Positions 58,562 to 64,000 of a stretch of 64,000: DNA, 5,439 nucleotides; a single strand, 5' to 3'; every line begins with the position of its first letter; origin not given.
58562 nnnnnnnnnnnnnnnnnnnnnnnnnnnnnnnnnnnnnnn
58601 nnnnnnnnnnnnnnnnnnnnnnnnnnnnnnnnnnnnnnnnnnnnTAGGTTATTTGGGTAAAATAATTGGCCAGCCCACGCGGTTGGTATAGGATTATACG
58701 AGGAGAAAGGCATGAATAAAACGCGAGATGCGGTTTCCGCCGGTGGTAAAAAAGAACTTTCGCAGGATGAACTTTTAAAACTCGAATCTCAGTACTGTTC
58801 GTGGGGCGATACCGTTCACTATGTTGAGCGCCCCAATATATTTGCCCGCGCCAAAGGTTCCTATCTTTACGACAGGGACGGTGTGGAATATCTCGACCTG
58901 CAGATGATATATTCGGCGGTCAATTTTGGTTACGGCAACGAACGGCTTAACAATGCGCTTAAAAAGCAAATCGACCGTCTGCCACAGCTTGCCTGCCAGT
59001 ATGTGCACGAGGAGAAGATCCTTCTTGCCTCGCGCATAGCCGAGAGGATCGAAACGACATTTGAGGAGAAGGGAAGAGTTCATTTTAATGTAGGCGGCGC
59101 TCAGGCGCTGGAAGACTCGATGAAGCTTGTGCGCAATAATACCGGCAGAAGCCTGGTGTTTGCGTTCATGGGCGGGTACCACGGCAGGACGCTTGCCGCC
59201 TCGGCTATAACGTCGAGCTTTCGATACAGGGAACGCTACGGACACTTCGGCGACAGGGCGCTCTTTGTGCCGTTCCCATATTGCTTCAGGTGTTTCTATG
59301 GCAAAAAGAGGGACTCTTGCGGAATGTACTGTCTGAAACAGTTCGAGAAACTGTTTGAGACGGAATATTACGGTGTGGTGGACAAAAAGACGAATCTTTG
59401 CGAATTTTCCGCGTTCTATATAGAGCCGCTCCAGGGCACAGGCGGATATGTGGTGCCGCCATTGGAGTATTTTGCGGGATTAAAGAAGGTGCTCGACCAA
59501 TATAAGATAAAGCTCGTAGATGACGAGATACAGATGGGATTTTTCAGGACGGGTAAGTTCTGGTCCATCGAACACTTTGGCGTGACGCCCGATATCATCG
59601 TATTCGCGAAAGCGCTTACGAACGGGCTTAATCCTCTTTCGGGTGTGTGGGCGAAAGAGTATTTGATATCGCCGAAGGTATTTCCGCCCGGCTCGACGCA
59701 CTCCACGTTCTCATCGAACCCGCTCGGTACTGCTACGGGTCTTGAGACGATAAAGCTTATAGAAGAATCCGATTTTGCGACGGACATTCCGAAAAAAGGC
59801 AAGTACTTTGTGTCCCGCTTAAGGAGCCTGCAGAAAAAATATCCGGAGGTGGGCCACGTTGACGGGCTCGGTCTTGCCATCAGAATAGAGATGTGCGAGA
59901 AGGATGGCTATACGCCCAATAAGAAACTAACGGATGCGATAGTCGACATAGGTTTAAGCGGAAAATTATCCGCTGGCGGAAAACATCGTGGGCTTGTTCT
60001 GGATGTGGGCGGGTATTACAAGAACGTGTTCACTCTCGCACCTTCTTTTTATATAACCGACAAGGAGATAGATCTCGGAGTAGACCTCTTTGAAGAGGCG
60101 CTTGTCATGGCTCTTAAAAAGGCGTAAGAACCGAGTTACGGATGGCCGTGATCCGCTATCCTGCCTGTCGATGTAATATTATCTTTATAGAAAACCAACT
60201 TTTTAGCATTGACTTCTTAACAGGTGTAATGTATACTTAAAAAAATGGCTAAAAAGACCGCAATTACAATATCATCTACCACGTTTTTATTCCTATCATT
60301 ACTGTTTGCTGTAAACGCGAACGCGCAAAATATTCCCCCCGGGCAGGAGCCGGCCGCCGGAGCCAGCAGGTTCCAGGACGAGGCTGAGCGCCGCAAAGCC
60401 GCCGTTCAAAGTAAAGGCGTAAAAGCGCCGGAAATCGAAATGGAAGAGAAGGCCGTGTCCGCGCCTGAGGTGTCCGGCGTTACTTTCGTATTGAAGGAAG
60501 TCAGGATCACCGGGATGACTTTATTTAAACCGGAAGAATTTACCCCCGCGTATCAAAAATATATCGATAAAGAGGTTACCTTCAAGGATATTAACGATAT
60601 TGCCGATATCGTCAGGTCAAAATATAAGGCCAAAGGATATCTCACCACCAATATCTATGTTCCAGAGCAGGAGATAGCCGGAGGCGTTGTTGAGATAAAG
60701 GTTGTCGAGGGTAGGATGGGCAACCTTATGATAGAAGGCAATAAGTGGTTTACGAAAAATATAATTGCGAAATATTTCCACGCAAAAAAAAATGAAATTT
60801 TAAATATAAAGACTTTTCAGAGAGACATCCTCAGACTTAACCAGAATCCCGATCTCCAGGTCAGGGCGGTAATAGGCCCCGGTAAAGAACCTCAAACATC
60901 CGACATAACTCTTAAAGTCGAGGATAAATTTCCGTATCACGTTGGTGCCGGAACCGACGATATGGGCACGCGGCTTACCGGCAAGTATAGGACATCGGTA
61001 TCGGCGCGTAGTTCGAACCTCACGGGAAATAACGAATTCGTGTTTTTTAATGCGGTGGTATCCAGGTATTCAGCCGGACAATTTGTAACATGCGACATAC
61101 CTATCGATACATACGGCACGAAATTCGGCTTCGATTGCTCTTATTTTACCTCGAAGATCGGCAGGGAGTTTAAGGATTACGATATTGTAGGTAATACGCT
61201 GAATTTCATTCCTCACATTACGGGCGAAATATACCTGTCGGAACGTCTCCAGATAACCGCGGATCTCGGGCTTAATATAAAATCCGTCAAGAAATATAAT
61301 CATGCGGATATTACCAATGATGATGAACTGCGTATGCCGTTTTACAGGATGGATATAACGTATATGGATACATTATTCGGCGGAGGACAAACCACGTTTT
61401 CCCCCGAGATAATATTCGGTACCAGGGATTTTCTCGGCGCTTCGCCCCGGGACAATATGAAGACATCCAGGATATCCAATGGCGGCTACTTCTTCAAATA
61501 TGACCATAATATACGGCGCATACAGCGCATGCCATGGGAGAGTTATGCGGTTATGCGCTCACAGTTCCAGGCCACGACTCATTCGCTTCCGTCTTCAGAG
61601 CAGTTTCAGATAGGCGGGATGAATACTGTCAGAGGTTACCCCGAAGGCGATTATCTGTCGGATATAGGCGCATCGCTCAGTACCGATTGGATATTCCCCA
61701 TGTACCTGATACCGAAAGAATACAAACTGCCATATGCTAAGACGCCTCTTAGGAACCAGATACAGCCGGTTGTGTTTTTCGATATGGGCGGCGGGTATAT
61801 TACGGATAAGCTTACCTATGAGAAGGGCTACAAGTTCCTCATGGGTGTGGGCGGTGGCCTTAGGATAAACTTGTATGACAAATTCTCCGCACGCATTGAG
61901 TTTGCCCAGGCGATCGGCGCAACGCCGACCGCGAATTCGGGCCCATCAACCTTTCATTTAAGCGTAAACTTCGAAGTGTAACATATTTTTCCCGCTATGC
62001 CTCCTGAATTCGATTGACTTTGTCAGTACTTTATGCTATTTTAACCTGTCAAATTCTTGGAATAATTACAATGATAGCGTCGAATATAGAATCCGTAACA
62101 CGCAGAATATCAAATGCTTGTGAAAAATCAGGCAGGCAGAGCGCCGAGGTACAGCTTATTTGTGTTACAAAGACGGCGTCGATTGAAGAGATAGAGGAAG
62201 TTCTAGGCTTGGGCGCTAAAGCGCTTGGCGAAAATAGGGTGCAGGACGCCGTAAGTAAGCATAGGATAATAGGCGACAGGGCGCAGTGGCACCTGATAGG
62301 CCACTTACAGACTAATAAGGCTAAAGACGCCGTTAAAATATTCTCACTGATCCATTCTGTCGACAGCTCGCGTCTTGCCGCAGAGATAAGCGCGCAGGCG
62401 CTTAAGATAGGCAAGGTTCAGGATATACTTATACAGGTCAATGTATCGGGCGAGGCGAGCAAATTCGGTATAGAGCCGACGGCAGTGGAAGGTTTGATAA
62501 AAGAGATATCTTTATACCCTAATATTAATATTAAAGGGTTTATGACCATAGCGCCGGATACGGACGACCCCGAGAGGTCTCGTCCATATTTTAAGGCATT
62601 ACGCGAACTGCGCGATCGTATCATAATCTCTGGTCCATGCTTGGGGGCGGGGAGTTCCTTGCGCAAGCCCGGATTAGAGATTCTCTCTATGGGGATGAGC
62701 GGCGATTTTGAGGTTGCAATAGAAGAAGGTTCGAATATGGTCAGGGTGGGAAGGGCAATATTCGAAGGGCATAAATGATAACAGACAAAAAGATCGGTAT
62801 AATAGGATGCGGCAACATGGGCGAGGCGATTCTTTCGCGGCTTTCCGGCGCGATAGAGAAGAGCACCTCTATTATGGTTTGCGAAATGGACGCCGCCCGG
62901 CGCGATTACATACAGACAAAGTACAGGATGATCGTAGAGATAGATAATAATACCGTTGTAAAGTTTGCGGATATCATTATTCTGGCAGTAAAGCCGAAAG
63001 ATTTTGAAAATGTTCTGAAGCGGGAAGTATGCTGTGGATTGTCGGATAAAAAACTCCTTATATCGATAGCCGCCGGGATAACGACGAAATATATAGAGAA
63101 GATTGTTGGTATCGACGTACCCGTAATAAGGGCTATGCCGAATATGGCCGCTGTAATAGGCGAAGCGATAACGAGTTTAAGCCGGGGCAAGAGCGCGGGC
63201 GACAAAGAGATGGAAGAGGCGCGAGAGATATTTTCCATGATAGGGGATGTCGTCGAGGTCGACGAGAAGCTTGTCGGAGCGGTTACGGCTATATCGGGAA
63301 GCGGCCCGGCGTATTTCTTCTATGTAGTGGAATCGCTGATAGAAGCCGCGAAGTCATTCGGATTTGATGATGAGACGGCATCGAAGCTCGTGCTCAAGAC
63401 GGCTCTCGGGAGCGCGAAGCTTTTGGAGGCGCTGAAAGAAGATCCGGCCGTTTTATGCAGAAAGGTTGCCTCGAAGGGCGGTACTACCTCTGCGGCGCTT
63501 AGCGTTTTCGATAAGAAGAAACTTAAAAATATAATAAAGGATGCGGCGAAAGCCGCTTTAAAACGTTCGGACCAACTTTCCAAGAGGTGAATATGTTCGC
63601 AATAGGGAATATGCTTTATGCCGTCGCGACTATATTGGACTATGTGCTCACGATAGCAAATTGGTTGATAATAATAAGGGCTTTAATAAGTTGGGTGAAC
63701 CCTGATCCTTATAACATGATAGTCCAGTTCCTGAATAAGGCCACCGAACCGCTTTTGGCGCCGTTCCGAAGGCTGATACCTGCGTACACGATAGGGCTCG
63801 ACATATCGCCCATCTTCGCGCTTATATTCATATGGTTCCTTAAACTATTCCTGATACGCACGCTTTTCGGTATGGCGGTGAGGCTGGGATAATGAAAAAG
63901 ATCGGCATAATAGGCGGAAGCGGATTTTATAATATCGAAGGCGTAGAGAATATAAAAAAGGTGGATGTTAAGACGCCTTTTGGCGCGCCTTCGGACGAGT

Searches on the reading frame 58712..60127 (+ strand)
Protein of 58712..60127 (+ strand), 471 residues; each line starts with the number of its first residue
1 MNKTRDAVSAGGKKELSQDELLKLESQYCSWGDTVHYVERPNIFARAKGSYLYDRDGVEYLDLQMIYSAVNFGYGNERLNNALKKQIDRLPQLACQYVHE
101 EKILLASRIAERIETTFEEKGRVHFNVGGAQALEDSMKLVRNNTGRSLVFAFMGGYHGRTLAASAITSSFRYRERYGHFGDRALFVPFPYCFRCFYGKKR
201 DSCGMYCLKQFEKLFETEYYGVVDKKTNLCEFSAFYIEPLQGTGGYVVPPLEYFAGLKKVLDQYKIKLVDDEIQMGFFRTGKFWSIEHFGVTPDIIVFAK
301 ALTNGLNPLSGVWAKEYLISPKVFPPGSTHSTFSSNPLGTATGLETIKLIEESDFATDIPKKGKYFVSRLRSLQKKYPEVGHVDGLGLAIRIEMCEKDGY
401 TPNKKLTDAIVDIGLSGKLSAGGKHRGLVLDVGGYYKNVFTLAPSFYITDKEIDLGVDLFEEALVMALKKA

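Call 75: search_protein_families(library=pfam, proteins=[window:58712-60127:+], max_evalue=0.001)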
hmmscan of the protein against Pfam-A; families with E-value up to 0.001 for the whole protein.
window:58712-60127:+ (471 aa): 1 family
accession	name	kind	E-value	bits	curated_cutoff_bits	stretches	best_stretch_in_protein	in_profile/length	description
PF00202.27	Aminotran_3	-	7.8e-76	255.8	30.5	1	43-464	12-403/403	Aminotransferase class-III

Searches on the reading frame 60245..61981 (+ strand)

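Call 75: search_protein_families(library=pfam, proteins=[window:60245-61981:+], max_evalue=0.001)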
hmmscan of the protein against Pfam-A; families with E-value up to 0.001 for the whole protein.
window:60245-61981:+ (578 aa): 4 families
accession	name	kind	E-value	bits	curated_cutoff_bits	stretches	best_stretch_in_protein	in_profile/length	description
PF03865.19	ShlB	-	1e-22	81.5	22.7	1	218-540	2-310/311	Haemolysin secretion/activation protein ShlB/FhaC/HecB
PF08479.16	POTRA_2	-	4.2e-20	71.8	24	1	81-156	1-76/76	POTRA domain, ShlB-type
PF01103.29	Omp85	-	7.9e-08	32.6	24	1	258-573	1-320/325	Omp85 superfamily domain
PF07244.20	POTRA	-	8.5e-05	23.6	21.3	0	83-156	3-79/79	Surface antigen variable number repeat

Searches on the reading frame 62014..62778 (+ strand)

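Call 75: search_protein_families(library=pfam, proteins=[window:62014-62778:+], max_evalue=0.001)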
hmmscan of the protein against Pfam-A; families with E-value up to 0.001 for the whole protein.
window:62014-62778:+ (254 aa): 1 family
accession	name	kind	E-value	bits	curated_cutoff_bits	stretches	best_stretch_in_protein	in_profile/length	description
PF01168.26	Ala_racemase_N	-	7.1e-19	68.8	24.1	1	42-250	19-216/220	Alanine racemase, N-terminal domain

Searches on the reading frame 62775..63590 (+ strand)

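Call 75: search_protein_families(library=pfam, proteins=[window:62775-63590:+], max_evalue=0.001)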
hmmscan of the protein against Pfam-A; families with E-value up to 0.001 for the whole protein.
window:62775-63590:+ (271 aa): 5 families
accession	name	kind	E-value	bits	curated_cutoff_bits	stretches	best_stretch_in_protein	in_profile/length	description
PF14748.11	P5CR_dimer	-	2.2e-32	111.9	25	1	164-268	1-105/105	Pyrroline-5-carboxylate reductase dimerisation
PF03807.23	F420_oxidored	-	8.5e-19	68.4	21.6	1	6-101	1-94/94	NADP oxidoreductase coenzyme F420-dependent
PF03446.21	NAD_binding_2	-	2.7e-05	24.7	21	1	6-98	1-92/161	NAD binding domain of 6-phosphogluconate dehydrogenase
PF07991.19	KARI_N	-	0.00034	20.7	20.6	1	2-116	2-113/165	Acetohydroxy acid isomeroreductase, NADPH-binding domain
PF02826.25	2-Hacid_dh_C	-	0.00035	20.4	25.1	1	2-101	34-129/178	D-isomer specific 2-hydroxyacid dehydrogenase, NAD binding domain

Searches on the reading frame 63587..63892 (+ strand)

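Call 75: search_protein_families(library=pfam, proteins=[window:63587-63892:+], max_evalue=0.001)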
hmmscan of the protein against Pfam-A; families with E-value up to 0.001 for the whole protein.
window:63587-63892:+ (101 aa): 1 family
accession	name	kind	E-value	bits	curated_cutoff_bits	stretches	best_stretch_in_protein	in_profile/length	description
PF02325.22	YGGT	-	7.9e-23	81.1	27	1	19-89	2-70/70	YGGT family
